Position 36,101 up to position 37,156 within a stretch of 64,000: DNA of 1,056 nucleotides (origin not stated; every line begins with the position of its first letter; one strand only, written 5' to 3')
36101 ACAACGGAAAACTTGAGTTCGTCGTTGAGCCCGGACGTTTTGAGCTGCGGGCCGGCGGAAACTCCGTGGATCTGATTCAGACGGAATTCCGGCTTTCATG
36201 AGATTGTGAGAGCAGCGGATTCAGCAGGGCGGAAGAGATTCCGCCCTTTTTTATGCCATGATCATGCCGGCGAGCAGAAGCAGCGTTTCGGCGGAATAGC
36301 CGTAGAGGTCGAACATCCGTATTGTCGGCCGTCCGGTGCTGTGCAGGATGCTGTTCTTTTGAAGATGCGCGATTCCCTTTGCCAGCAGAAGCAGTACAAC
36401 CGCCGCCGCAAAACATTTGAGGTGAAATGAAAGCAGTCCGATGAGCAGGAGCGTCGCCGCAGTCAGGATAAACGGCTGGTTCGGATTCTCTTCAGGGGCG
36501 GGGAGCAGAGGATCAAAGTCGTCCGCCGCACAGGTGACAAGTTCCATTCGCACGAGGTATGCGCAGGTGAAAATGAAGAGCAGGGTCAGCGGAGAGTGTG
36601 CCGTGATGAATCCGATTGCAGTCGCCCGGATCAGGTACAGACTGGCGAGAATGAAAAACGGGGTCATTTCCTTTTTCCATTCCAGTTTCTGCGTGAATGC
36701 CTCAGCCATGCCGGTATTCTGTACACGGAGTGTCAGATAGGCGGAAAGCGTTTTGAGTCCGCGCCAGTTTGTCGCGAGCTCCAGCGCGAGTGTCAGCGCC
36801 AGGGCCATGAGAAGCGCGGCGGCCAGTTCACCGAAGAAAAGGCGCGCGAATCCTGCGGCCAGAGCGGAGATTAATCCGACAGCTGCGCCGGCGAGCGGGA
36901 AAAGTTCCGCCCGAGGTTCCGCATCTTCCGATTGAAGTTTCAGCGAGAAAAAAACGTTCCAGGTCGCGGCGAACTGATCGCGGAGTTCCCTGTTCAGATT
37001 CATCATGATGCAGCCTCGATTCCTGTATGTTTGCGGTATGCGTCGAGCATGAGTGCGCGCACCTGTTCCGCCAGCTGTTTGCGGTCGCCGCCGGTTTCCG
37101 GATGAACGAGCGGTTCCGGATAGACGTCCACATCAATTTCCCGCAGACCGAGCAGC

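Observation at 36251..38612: OlsB/OlsA-like aminolipid operon with a third, translationally coupled CobS-like membrane gene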

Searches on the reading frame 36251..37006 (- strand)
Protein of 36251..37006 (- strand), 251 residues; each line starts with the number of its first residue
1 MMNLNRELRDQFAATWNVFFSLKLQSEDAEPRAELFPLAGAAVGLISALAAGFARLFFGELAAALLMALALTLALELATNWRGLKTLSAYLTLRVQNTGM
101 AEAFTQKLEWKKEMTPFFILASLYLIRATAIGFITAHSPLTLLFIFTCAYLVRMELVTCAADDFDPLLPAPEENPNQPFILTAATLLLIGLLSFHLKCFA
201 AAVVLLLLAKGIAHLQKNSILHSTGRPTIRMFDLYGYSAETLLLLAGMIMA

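Call 3: search_protein_families(library=pfam, proteins=[window:36251-37006:-], max_evalue=1)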
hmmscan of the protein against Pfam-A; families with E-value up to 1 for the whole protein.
window:36251-37006:- (251 aa): 0 families

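Call 4: search_protein_families(library=ncbifam, proteins=[window:36251-37006:-], max_evalue=1)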
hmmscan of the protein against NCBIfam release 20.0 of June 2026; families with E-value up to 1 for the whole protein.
window:36251-37006:- (251 aa): 0 families

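Call 6: find_homologous_proteins(query=window:36251-37006:-, max_evalue=0.001)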
Query window:36251-37006:- (251 aa): 10 proteins with E <= 0.001 among 8000 candidates.
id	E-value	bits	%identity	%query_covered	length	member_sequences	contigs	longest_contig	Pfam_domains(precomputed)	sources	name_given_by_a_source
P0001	2.9e-154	529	100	100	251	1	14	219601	-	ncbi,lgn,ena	-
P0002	7.4e-154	528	100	100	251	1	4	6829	-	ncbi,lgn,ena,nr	ncbi:MAG TPA: hypothetical protein DDZ11_05115 [Lentisphaeria bacterium]|nr:hypothetical protein [Le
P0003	1.0e-153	528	100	100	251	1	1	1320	-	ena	-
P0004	2.9e-153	526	99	100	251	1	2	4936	-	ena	-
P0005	6.8e-151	518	98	100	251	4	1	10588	-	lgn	-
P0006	6.7e-138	476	90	100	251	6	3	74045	-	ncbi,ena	-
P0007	1.4e-132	458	90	100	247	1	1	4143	-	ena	-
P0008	8.0e-132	456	88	100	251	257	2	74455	-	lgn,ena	-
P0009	7.8e-96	338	70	100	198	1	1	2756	-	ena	-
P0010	2.8e-80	287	58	99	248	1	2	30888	-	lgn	-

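Call 7: search_protein_families(library=phrogs, proteins=[window:36251-37006:-], max_evalue=10)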
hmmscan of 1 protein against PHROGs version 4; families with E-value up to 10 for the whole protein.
window:36251-37006:- (251 aa): 0 families

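Call 9: find_encoding_contigs(protein=P0010, flank=8000, max_places=3)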
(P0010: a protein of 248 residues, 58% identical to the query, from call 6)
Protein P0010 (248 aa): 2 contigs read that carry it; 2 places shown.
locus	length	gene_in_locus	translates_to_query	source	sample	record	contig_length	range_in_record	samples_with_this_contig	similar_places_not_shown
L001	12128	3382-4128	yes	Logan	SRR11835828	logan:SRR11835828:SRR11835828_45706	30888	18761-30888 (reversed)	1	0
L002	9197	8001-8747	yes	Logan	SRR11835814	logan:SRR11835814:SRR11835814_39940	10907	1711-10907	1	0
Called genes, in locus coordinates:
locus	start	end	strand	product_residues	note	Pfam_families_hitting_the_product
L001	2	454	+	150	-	?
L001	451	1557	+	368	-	PF01098:FTSW_RODA_SPOVE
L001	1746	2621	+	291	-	PF13444:Acetyltransf_5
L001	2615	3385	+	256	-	PF01553:Acyltransferase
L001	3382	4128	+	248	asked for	-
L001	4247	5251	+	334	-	PF00005:ABC_tran, PF13401:AAA_22 (faint), PF13304:AAA_21, PF08352:oligo_HPY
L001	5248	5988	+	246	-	PF07721:TPR_4 (faint), PF07719:TPR_2 (faint), PF13428:TPR_14 (faint), PF13374:TPR_10 (faint), PF13432:TPR_16 (faint), PF14559:TPR_19 (faint), PF00515:TPR_1 (faint), PF13424:TPR_12 (weak), +3 more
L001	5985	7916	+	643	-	PF02518:HATPase_c, PF13589:HATPase_c_3, PF01119:DNA_mis_repair, PF08676:MutL_C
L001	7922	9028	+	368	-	PF00248:Aldo_ket_red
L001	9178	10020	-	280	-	PF03976:PPK2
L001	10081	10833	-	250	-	PF09339:HTH_IclR, PF01614:IclR_C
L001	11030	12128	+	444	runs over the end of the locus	PF00128:Alpha-amylase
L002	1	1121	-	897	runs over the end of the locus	PF13229:Beta_helix (weak)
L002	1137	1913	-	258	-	-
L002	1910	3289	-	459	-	PF00392:GntR, PF01547:SBP_bac_1, PF13416:SBP_bac_8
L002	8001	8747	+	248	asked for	-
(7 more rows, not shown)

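Call 20: search_protein_representatives(alignment_id=A1)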
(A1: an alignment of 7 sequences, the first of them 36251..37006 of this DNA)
Query: 7 sequences, 251 profile positions. Proteins with E-value up to 0.001 (for the whole library): 70; up to 1e-10: 30; up to 1e-30: 8. The best 70 are listed.
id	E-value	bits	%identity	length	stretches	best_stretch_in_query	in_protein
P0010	2.5e-128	443.4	-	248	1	4-251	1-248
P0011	7.3e-72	258.4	-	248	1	5-250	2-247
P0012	5.9e-62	225.9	-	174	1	78-251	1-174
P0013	7.0e-51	189.7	-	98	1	154-251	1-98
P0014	1.2e-38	149.6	-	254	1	6-250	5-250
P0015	9.1e-36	140.1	-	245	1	3-247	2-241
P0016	7.2e-35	137.2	-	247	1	8-248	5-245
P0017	1.7e-31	126.2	-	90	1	100-165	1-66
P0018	2.8e-26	109.0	-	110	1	4-86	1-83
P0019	1.3e-22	97.0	-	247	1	10-250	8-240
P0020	8.1e-21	91.2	-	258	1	7-250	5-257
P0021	1.2e-17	80.8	-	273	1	35-250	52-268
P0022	7.7e-17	78.1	-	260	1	34-250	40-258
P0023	1.3e-16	77.3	-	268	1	31-250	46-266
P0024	1.1e-15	74.4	-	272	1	2-220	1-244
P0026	8.6e-15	71.4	-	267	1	34-250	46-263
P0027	1.7e-14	70.5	-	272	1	34-249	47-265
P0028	1.9e-14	70.3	-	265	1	32-249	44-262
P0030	1.5e-13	67.3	-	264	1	3-250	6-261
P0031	1.7e-13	67.2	-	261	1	36-248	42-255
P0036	1.1e-11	61.3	-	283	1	4-250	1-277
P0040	1.1e-10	57.9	-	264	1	27-251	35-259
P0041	1.3e-10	57.8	-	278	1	27-249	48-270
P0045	2.1e-09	53.8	-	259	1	33-249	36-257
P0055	8.8e-08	48.4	-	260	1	8-249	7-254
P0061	3.1e-06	43.4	-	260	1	34-249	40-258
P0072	8.2e-05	38.7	-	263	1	23-251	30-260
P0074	2.8e-04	37.0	-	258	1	31-249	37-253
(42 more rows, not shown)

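Call 22: search_protein_families(library=pfam, alignment_id=A2, max_evalue=0.01)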
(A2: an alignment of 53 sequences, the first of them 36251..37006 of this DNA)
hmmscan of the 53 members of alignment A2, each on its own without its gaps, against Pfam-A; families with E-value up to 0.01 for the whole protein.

A. member 1, window:36251-37006:- (251 aa): 0 families

B. families by the number of members that match (of 53 scanned): 3 families
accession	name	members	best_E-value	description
PF02654.20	CobS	26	6.4e-12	Cobalamin-5-phosphate synthase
PF12553.13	DUF3742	1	0.0031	Protein of unknown function (DUF3742)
PF14012.11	DUF4229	1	0.0092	Protein of unknown function (DUF4229)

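Call 23: predict_structure(alignment_id=A1)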
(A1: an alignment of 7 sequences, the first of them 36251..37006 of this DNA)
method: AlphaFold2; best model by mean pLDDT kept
length: 251 residues; sequences in the alignment: 7
mean_pLDDT: 41.0   pTM: 0.30
mean pLDDT of the five models: 41.0, 40.5, 40.3, 39.3, 38.0
residues with pLDDT >= 90: 0; 70-90: 0; 50-70: 16; < 50: 235
segments of 3 or more residues with pLDDT < 50: 1-122, 124-194, 198-200, 215-237, 242-251
pLDDT, mean of each block of 10 residues (from residue 1): 37 34 32 35 44 44 46 45 37 37 37 40 47 39 45 41 36 36 41 47 51 47 37 42 48 49
secondary structure, 60 per line:
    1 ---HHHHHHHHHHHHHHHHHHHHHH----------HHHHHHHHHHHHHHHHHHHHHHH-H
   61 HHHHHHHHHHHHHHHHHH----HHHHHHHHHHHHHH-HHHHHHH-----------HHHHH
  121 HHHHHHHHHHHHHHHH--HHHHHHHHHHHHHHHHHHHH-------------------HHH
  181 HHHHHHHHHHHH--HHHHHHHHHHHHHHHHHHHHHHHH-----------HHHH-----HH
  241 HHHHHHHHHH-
elements in order: H4-25 H36-58 H60-78 H83-96 H98-104 H116-136 H139-158 H178-192 H195-218 H230-233 H239-250

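Call 27: find_encoding_contigs(protein=P0014, flank=6000, max_places=2)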
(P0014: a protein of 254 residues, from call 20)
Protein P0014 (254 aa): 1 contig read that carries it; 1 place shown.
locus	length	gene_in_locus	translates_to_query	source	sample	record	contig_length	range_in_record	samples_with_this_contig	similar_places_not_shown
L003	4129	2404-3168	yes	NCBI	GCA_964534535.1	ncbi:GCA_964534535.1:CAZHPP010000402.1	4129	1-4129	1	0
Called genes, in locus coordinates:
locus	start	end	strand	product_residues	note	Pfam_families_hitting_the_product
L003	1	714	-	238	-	?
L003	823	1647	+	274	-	PF13444:Acetyltransf_5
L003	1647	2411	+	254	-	PF01553:Acyltransferase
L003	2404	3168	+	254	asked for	-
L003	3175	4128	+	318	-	?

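Call 28: find_encoding_contigs(protein=P0021, flank=6000, max_places=2)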
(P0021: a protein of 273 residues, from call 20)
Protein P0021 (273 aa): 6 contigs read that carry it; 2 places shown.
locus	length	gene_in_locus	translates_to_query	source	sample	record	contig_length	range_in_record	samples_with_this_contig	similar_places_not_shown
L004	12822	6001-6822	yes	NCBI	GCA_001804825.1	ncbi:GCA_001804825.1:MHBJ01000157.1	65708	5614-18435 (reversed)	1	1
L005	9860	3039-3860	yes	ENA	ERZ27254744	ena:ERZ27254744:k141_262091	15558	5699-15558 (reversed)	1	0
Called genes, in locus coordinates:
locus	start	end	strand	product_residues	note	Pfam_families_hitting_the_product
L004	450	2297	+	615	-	PF01336:tRNA_anti-codon, PF00152:tRNA-synt_2, PF02938:GAD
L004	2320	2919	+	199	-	PF01464:SLT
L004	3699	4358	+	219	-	-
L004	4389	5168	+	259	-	PF13444:Acetyltransf_5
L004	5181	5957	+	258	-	PF01553:Acyltransferase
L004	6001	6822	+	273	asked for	-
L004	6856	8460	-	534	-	PF00342:PGI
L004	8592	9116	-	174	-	PF13563:2_5_RNA_ligase2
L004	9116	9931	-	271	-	PF00149:Metallophos, PF12850:Metallophos_2 (weak)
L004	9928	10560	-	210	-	PF09997:DUF2238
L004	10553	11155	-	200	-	PF01330:RuvA_N, PF00633:HHH (faint), PF14520:HHH_5, PF21176:RecR_HhH (faint), PF07499:RuvA_C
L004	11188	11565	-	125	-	PF09685:MamF_MmsF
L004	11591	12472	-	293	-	PF02749:QRPTase_N, PF01729:QRPTase_C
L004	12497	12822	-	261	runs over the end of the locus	PF13277:YmdB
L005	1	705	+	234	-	?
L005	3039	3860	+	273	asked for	-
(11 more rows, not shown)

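Call 29: find_encoding_contigs(protein=P0026, flank=6000, max_places=2)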
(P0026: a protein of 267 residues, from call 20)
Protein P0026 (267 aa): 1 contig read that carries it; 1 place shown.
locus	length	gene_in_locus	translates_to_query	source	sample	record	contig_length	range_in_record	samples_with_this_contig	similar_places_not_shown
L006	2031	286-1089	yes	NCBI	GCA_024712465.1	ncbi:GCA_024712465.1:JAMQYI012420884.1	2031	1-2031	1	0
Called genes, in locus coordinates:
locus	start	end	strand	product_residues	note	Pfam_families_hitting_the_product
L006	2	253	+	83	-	?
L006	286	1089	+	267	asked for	-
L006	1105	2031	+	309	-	?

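Call 30: find_encoding_contigs(protein=P0040, flank=6000, max_places=2)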
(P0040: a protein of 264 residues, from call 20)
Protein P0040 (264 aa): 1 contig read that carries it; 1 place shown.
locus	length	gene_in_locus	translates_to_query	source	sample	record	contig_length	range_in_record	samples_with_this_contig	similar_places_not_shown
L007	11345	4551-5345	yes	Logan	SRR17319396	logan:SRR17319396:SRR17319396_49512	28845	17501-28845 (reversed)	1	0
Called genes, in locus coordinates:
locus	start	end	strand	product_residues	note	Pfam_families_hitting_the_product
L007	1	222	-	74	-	?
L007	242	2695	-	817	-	PF02690:Na_Pi_cotrans, PF01895:PhoU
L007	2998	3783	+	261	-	PF00765:Autoind_synth (weak), PF13444:Acetyltransf_5, PF21926:FeeM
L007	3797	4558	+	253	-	PF01553:Acyltransferase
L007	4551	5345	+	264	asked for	PF02654:CobS (faint)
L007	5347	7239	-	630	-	-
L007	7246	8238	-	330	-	PF01210:NAD_Gly3P_dh_N, PF07479:NAD_Gly3P_dh_C, PF20618:GPD_NAD_C_bact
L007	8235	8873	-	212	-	PF02660:G3P_acyltransf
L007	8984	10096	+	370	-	PF00557:Peptidase_M24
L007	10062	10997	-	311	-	PF01715:IPPT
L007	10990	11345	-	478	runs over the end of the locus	-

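Call 31: find_encoding_contigs(protein=P0019, flank=6000, max_places=2)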
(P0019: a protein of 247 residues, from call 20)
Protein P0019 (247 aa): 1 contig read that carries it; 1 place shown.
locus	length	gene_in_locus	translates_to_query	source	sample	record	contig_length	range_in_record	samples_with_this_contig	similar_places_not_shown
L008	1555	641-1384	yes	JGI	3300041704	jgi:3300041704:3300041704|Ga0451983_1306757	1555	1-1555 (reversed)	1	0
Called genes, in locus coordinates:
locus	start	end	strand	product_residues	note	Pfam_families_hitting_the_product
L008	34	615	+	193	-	PF03886:ABC_trans_aux (faint)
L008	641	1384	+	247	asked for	-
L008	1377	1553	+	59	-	?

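Call 32: find_encoding_contigs(protein=P0031, flank=6000, max_places=2)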
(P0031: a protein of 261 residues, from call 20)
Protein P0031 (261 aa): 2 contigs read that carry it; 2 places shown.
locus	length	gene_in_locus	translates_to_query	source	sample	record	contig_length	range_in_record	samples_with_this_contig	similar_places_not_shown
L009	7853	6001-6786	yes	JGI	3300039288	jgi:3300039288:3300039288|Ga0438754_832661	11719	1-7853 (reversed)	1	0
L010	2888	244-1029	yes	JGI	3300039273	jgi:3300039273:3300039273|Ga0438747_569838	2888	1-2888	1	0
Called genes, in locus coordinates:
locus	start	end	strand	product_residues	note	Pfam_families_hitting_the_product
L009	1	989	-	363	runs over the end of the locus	PF08305:NPCBM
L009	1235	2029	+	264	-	PF13187:Fer4_9 (faint), PF00037:Fer4 (weak), PF12837:Fer4_6 (weak), PF13237:Fer4_10 (weak), PF00037:Fer4 (weak)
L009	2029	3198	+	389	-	PF07690:MFS_1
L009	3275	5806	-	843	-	-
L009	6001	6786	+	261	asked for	-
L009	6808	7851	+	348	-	?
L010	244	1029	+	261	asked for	-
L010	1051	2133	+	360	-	PF00437:T2SSE, PF27713:UCP018868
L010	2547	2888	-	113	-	?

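Call 33: find_encoding_contigs(protein=P0045, flank=6000, max_places=2)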
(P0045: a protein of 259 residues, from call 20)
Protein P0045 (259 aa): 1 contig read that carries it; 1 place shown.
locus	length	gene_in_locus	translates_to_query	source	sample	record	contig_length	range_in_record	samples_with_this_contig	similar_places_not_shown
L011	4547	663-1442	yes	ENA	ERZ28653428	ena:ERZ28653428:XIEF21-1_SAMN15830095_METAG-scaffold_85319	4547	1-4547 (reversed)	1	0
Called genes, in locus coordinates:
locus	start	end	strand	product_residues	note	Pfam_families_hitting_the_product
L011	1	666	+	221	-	?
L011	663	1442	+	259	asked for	-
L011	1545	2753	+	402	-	PF00202:Aminotran_3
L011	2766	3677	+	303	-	PF02729:OTCace_N, PF00185:OTCace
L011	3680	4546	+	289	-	?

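Call 34: find_encoding_contigs(protein=P0072, flank=6000, max_places=2)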
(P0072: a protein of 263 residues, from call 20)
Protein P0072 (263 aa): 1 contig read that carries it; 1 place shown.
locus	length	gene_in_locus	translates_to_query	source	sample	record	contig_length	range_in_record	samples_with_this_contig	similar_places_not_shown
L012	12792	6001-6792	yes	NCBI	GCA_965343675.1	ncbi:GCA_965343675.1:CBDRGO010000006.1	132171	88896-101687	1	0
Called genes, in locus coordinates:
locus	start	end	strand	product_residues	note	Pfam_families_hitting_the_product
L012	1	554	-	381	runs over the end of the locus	PF00226:DnaJ, PF01556:DnaJ_C, PF00684:DnaJ_CXXCXGXG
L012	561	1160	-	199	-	PF01025:GrpE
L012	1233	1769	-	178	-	PF05683:Fumerase_C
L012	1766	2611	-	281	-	PF05681:Fumerase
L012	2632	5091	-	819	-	PF02369:Big_1 (faint), PF02690:Na_Pi_cotrans, PF01895:PhoU (weak)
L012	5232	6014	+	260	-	PF01553:Acyltransferase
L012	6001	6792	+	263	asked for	-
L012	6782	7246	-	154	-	PF02620:YceD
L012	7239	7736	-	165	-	PF01467:CTP_transf_like, PF08218:Citrate_ly_lig (weak)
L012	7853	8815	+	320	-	PF06574:FAD_syn, PF01687:Flavokinase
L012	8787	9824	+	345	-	PF13411:MerR_1 (weak)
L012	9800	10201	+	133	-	PF01648:ACPS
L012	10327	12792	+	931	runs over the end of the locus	-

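Call 35: predict_structure(alignment_id=A2)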
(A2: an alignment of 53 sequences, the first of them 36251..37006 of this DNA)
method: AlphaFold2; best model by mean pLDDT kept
length: 251 residues; sequences in the alignment: 53
mean_pLDDT: 96.6   pTM: 0.92
mean pLDDT of the five models: 96.6, 96.1, 95.9, 95.8, 95.6
residues with pLDDT >= 90: 245; 70-90: 6; 50-70: 0; < 50: 0
segments of 3 or more residues with pLDDT < 50: none
pLDDT, mean of each block of 10 residues (from residue 1): 90 97 96 97 98 98 98 98 98 97 94 94 98 98 98 97 94 93 97 97 98 97 94 98 98 94
secondary structure, 60 per line:
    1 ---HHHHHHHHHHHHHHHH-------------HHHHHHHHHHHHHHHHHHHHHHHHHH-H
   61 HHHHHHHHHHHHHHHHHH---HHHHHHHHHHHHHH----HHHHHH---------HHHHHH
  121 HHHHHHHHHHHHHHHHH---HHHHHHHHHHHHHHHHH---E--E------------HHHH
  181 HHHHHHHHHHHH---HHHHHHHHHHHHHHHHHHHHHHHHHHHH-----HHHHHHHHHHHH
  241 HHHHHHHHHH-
elements in order: H4-19 H33-58 H60-78 H82-95 H100-105 H115-137 H141-157 H177-192 H196-223 H229-250

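Call 39: search_solved_structures(query=A2, max_evalue=10)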
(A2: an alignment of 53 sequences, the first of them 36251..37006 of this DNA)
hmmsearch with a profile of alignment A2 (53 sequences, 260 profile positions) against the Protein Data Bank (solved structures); distinct sequences matched with E-value up to 10: 1.
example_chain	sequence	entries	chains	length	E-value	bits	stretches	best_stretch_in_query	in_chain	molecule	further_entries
6rz4_A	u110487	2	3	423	0.031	16.5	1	150-228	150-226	Cysteinyl leukotriene receptor 1,Soluble cytochrome b562,Cysteinyl leukotriene receptor 1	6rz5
